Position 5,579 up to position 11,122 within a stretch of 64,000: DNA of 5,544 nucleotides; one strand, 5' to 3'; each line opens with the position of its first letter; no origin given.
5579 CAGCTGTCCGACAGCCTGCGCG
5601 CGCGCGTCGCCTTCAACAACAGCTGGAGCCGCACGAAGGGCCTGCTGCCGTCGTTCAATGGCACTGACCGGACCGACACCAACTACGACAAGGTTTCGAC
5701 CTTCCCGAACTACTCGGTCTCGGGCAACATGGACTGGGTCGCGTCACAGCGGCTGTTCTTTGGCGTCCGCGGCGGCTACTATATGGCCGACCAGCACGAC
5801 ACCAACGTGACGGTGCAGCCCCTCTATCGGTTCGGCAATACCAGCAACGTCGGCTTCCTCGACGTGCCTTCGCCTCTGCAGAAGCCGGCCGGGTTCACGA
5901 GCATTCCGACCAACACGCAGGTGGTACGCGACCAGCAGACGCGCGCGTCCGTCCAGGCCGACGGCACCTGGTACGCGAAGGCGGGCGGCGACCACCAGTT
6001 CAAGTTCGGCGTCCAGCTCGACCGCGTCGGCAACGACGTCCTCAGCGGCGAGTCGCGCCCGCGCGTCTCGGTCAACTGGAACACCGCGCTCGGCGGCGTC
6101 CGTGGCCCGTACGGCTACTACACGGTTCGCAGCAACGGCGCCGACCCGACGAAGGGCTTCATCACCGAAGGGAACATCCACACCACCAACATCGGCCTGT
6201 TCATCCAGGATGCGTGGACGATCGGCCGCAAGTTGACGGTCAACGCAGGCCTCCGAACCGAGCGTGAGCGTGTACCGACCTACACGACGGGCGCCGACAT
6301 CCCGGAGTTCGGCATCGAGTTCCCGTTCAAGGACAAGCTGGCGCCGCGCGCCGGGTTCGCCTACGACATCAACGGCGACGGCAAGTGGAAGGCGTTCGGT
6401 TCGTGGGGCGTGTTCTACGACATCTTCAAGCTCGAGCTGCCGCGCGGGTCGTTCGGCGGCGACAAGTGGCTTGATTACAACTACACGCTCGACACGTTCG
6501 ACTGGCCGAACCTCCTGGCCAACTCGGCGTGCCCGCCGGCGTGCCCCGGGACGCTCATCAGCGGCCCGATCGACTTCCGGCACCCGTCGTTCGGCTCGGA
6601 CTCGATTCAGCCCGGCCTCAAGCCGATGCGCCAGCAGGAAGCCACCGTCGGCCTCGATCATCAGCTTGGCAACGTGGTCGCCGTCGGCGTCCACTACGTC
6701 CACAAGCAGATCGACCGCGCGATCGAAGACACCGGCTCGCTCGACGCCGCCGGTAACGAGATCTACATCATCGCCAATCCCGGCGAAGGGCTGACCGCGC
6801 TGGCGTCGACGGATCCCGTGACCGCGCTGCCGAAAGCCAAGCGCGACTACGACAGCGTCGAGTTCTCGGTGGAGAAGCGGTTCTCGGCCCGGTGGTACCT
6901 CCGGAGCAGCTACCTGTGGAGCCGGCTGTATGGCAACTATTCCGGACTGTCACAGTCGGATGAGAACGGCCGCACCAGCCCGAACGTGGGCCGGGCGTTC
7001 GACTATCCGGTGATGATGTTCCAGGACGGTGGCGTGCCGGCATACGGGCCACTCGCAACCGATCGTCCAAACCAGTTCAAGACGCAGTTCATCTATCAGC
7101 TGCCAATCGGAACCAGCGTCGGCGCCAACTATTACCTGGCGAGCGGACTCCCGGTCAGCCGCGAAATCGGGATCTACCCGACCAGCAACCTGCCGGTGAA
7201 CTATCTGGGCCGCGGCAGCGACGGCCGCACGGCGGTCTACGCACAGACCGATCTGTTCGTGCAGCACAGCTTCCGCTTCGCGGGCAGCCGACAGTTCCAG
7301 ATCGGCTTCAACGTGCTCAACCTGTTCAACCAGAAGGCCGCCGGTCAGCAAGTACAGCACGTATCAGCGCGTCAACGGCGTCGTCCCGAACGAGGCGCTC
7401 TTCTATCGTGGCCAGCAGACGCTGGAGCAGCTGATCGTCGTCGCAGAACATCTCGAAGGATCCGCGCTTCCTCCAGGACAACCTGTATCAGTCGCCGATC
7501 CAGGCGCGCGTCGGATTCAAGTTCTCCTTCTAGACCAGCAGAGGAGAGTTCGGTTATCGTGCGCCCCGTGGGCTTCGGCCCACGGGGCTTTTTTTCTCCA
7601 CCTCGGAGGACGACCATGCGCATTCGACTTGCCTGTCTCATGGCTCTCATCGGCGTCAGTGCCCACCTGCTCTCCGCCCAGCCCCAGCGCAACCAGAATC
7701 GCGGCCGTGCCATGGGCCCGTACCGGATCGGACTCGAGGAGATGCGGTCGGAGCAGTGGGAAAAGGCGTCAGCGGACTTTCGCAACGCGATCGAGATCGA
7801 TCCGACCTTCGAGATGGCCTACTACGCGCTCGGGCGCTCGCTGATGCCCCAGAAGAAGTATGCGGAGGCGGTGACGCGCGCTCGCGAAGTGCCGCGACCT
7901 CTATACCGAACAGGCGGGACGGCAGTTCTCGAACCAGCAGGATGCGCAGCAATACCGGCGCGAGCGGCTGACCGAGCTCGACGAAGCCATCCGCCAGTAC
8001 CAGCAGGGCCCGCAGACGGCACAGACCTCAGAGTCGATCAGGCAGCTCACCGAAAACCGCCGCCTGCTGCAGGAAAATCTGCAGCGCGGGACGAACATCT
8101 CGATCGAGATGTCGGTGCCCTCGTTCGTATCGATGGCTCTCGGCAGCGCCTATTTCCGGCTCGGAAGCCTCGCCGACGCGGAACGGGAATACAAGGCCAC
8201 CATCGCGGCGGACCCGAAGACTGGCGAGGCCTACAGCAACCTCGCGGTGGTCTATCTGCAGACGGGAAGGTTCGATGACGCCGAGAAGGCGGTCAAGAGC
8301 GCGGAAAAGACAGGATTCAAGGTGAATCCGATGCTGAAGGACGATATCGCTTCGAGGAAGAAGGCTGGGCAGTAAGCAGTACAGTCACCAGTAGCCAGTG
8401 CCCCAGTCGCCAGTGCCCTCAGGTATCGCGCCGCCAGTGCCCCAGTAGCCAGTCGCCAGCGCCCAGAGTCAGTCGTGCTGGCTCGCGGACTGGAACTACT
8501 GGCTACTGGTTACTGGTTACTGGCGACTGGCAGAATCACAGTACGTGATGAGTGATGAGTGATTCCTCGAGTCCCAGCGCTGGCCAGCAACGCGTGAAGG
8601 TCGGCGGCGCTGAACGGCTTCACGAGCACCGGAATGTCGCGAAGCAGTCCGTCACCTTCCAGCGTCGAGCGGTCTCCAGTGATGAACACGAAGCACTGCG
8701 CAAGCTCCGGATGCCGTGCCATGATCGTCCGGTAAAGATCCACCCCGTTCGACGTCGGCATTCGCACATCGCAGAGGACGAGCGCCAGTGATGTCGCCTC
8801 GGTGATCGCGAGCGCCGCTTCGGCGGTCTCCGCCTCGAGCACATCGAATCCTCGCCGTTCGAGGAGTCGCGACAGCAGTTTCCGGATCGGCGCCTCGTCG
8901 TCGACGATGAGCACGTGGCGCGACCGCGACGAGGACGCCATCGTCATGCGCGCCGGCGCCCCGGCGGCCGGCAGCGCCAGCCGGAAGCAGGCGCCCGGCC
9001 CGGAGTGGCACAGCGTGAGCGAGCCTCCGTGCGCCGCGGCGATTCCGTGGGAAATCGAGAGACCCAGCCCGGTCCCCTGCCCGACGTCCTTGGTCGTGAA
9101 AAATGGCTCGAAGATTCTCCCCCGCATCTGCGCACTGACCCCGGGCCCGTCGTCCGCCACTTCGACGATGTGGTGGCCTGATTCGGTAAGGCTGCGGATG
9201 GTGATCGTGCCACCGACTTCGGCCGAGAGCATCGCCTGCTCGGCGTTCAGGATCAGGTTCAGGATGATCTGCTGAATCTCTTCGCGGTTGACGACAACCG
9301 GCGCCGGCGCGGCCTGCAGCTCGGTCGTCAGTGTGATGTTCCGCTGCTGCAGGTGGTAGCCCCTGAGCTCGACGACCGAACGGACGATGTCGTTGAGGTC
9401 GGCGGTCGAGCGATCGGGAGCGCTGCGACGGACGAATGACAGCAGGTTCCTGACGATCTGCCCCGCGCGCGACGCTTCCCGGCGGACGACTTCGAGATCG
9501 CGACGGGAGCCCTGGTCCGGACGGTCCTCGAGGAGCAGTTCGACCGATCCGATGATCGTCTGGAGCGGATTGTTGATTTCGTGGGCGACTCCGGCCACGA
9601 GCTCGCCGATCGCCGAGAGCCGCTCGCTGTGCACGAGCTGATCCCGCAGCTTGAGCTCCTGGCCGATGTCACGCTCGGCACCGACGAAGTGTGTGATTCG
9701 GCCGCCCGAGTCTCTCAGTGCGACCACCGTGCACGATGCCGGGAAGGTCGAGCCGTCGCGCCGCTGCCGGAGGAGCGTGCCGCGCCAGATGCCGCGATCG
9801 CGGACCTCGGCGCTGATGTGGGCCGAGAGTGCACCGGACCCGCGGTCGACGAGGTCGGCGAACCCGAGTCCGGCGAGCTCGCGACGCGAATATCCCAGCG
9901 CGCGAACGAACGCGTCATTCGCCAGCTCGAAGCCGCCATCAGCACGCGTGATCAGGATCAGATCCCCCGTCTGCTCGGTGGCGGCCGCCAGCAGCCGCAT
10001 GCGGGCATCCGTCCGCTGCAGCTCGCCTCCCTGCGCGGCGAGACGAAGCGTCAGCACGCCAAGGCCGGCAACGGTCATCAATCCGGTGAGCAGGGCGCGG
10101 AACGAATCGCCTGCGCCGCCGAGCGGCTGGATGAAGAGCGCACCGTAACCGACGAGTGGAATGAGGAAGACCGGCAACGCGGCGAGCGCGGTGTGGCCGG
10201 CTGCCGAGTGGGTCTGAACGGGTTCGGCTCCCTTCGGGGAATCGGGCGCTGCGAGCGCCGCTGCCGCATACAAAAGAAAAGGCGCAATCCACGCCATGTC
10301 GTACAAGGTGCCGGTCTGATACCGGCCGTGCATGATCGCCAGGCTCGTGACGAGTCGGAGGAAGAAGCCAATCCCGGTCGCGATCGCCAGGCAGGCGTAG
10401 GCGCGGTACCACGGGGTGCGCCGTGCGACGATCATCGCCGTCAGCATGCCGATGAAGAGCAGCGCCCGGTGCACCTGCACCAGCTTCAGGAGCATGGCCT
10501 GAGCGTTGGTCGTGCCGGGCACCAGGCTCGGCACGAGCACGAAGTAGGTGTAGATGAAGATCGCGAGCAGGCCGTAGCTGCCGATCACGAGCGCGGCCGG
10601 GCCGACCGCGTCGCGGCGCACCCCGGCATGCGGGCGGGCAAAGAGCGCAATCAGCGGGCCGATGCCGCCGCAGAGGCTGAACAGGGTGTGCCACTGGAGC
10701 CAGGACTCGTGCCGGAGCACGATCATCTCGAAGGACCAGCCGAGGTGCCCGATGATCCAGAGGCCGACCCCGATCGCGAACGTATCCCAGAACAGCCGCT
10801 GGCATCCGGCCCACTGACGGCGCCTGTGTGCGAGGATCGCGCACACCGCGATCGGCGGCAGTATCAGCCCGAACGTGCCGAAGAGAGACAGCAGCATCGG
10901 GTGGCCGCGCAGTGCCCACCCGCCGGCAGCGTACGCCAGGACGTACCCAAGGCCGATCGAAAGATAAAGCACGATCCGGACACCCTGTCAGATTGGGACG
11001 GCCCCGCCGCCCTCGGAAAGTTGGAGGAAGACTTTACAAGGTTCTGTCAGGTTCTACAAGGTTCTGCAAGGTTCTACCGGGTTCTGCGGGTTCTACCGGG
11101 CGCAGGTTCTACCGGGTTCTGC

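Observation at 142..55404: A multi-family heptanucleotide tandem-repeat system occupies nearly every native intergenic spacer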

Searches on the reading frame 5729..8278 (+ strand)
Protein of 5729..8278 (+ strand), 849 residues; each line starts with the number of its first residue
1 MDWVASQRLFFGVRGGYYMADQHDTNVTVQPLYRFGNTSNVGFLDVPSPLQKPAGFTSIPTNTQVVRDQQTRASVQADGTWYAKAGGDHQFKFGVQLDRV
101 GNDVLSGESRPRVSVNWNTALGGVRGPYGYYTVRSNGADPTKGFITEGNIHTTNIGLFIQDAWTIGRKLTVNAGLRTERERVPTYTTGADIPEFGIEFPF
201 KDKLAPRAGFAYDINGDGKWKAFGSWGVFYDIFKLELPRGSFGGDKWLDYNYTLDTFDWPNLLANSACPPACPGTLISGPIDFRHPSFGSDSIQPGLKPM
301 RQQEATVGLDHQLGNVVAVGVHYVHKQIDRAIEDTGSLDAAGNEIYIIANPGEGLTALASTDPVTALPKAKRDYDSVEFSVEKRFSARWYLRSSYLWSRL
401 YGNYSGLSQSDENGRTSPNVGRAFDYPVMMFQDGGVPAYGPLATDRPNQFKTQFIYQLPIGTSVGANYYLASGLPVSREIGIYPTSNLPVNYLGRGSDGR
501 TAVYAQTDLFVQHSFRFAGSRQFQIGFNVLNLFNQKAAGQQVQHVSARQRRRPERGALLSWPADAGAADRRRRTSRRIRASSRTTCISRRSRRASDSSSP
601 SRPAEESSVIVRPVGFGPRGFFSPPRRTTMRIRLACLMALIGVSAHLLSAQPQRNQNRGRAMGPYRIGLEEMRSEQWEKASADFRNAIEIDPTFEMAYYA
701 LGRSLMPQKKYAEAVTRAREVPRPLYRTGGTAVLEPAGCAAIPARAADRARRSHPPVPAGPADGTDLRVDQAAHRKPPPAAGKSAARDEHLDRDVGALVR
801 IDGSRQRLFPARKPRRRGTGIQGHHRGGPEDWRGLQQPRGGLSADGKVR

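Call 9: search_protein_families(library=ncbifam, proteins=[window:5729-8278:+])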
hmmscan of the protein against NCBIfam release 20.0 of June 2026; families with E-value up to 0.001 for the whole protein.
window:5729-8278:+ (849 aa): 1 family
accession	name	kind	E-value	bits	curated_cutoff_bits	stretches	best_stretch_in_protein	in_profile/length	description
TIGR04510.1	mod_pep_cyc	subfamily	1.5e-05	23.8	400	1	660-720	397-457/814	putative peptide modification system cyclase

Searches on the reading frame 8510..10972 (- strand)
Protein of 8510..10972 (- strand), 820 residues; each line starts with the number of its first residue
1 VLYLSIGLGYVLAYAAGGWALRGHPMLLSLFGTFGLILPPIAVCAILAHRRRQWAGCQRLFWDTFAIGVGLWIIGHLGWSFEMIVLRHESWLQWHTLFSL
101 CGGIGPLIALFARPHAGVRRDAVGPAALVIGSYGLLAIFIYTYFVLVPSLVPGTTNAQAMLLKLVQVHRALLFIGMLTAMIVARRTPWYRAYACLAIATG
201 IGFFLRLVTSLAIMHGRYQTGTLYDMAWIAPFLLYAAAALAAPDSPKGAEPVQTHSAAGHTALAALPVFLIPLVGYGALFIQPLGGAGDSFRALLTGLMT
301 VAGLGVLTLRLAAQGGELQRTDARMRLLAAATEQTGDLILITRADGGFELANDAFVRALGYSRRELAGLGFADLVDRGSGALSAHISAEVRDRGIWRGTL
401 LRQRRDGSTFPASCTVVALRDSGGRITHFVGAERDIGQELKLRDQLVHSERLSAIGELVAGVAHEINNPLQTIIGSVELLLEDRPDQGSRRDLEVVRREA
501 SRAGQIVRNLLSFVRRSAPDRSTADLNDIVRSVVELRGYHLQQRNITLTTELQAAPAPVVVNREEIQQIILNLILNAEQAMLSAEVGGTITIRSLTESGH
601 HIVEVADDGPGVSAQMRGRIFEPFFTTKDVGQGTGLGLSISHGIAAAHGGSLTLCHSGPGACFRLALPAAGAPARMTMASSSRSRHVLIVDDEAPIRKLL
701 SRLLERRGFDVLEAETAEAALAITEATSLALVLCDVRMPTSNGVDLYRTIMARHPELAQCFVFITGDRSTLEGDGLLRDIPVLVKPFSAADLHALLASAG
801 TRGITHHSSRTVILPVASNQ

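Call 9: search_protein_families(library=ncbifam, proteins=[window:8510-10972:-])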
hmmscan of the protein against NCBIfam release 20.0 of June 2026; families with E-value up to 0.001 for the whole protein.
window:8510-10972:- (820 aa): 132 families (the best 25 are shown)
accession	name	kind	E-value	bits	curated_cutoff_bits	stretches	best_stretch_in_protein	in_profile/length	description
NF052574.1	HisKinEspCMyxo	equivalog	1.3e-82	278.3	1200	1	288-794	246-777/785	serine histidine kinase EspC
NF052573.1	HisKinEspAMyxo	equivalog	2.8e-67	227.4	1400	1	330-797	258-747/755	serine histidine kinase EspA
NF008468.0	PRK11360.1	equivalog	1.9e-61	208.2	646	1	341-670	283-609/616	two-component system sensor histidine kinase AtoS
NF046026.1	HisKinCckACaul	equivalog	1.9e-58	198.1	1000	1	419-754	269-628/678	cell cycle histidine kinase CckA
NF010076.0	PRK13557.1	subfamily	1.5e-56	192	631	1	343-792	50-525/540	histidine kinase famiy protein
NF046020.1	HisKinCckABruc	equivalog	4.3e-56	190.3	1000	2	436-670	461-708/868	cell cycle histidine kinase CckA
NF010411.0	PRK13837.1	equivalog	1.9e-44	151.9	647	1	415-700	410-713/828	two-component system VirA-like sensor kinase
NF007688.0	PRK10364.1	equivalog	6.3e-44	150.5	479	1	437-670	222-452/460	two-component system sensor histidine kinase ZraS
NF041777.1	sens_FixL_Rhizob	equivalog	1.7e-42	145.7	850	1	337-670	134-482/485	sensor protein FixL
NF038348.1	T2SS_HK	subfamily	6e-37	127.3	450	2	500-668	408-572/574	histidine kinase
TIGR02956.1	TMAO_torS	equivalog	1.4e-34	119.4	676.5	1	458-752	467-769/967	TMAO reductase system sensor histidine kinase/response regulator TorS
NF011874.0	PRK15347.1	equivalog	4.6e-34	117.6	852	2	460-671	403-616/921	two component system sensor kinase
NF008543.0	PRK11466.1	equivalog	3.9e-33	114.3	982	1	457-759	446-757/914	TMAO reductase system sensor histidine kinase/response regulator TorS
TIGR02938.1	nifL_nitrog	equivalog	9.9e-33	113.4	242.45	2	445-662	266-486/494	nitrogen fixation negative regulator NifL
NF008302.0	PRK11091.1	equivalog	8.5e-32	110.2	838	1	332-797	161-640/779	aerobic respiration two-component sensor histidine kinase ArcB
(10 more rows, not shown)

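Call 58: find_homologous_proteins(query=window:8510-10972:-, max_evalue=1e-100)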
Query window:8510-10972:- (820 aa): 704 proteins with E <= 1e-100 among 8000 candidates; the best 120 are listed.
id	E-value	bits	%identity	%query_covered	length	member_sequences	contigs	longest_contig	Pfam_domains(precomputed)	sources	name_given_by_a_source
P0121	0.0e+0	1565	89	98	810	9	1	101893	PF13426.14,PF08448.17,PF02518.32,PF00512.32,PF00989.32,PF00072.31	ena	-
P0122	0.0e+0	1452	82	98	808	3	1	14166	PF13426.14,PF08448.17,PF02518.32,PF00512.32,PF00989.32,PF00072.31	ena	-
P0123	0.0e+0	1434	81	98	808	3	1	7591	PF13426.14,PF08448.17,PF02518.32,PF00512.32,PF00989.32,PF00072.31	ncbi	ncbi:MAG: hypothetical protein V7647_1650 [Acidobacteriota bacterium]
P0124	0.0e+0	1406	79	98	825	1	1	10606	PF13426.14,PF02518.32,PF00512.32,PF00989.32,PF00072.31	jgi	jgi:PAS domain S-box-containing protein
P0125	0.0e+0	1404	79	98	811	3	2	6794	PF13426.14,PF02518.32,PF00512.32,PF00989.32,PF00072.31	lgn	-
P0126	0.0e+0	1398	79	98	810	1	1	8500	PF13426.14,PF02518.32,PF00512.32,PF00989.32,PF00072.31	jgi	jgi:PAS domain S-box-containing protein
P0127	0.0e+0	1367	77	97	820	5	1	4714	PF13426.14,PF02518.32,PF00512.32,PF00989.32,PF00072.31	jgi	jgi:PAS domain S-box-containing protein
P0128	0.0e+0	1362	77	98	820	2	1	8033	PF13426.14,PF02518.32,PF00512.32,PF00989.32,PF00072.31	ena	-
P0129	0.0e+0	1344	77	98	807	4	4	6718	PF13426.14,PF08448.17,PF02518.32,PF00512.32,PF00989.32,PF00072.31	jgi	jgi:PAS domain S-box-containing protein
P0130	0.0e+0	1325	75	98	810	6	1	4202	PF13426.14,PF02518.32,PF00512.32,PF00989.32,PF00072.31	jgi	jgi:PAS domain S-box-containing protein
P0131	0.0e+0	1320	75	98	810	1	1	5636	PF13426.14,PF13188.14,PF02518.32,PF00512.32,PF00989.32,PF00072.31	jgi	jgi:PAS domain S-box-containing protein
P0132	0.0e+0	1313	75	98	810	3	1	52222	PF13426.14,PF02518.32,PF00512.32,PF00989.32,PF00072.31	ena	-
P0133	0.0e+0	1296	74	98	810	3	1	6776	PF13426.14,PF02518.32,PF00512.32,PF00989.32,PF00072.31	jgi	jgi:PAS domain S-box-containing protein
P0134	0.0e+0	1271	74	98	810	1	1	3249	PF13426.14,PF08448.17,PF02518.32,PF00512.32,PF00989.32,PF00072.31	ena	-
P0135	0.0e+0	1269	73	98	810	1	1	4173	PF13426.14,PF02518.32,PF00512.32,PF00989.32,PF00072.31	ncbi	-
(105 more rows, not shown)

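Call 59: find_encoding_contigs(protein=P0121, flank=10000, max_places=2)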
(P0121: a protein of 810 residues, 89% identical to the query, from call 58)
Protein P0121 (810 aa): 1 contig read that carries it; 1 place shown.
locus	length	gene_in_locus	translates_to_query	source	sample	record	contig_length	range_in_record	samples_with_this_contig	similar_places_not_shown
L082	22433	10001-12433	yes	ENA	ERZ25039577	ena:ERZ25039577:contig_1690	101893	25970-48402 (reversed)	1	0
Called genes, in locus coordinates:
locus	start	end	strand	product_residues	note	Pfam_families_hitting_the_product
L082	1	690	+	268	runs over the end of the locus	PF01008:IF-2B, PF00814:TsaD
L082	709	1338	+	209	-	PF00814:TsaD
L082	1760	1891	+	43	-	PF01894:YjbQ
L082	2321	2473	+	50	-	-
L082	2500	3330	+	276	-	PF00005:ABC_tran, PF13304:AAA_21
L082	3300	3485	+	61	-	-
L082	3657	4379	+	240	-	PF12679:ABC2_membrane_2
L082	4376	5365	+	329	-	PF00005:ABC_tran, PF13304:AAA_21 (faint)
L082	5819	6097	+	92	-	-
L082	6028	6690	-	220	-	-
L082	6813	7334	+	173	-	-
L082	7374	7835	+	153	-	PF06094:GGACT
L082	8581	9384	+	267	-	PF00171:Aldedh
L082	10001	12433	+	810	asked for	PF00989:PAS, PF08448:PAS_4 (weak), PF13426:PAS_9, PF00512:HisKA, PF02518:HATPase_c, PF00072:Response_reg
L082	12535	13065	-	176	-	PF00515:TPR_1 (faint), PF07719:TPR_2 (faint), PF07721:TPR_4 (faint), PF13176:TPR_7 (faint), PF13424:TPR_12, PF13432:TPR_16, PF13414:TPR_11 (weak), PF14559:TPR_19, +3 more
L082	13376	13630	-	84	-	-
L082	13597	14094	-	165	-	PF25183:OMP_b-brl_4 (weak)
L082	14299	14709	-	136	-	-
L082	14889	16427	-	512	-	PF13620:CarboxypepD_reg, PF17210:SdrD_B (weak), PF22904:NOMO1-like_2nd (weak)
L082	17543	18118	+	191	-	PF00108:Thiolase_N, PF02803:Thiolase_C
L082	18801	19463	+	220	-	PF00180:Iso_dh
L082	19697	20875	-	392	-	PF00108:Thiolase_N, PF02803:Thiolase_C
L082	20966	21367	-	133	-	PF16811:TAtT, PF13432:TPR_16 (weak), PF14559:TPR_19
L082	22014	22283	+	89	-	PF01227:GTP_cyclohydroI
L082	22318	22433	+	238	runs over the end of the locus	-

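Call 60: find_encoding_contigs(protein=P0122, flank=10000, max_places=2)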
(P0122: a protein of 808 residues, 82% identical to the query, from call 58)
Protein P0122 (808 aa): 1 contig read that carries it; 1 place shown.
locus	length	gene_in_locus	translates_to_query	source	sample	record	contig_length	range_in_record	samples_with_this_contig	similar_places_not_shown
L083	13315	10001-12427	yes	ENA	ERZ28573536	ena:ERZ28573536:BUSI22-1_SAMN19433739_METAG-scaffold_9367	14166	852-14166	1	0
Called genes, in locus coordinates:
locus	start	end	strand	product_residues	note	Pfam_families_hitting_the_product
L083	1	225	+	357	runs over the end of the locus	?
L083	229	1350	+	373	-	PF00814:TsaD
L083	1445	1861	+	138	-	PF01894:YjbQ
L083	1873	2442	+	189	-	PF01966:HD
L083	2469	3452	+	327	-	PF00005:ABC_tran, PF13304:AAA_21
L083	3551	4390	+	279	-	PF12679:ABC2_membrane_2 (weak)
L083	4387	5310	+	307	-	PF00005:ABC_tran, PF13304:AAA_21 (faint)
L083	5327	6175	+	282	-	PF12679:ABC2_membrane_2, PF12730:ABC2_membrane_4, PF10920:DUF2705 (weak)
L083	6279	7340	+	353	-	-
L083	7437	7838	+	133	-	PF06094:GGACT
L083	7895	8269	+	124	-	PF07238:PilZ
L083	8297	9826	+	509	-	PF00171:Aldedh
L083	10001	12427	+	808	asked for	PF00989:PAS, PF08448:PAS_4 (weak), PF13426:PAS_9, PF00512:HisKA, PF02518:HATPase_c, PF00072:Response_reg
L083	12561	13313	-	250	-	?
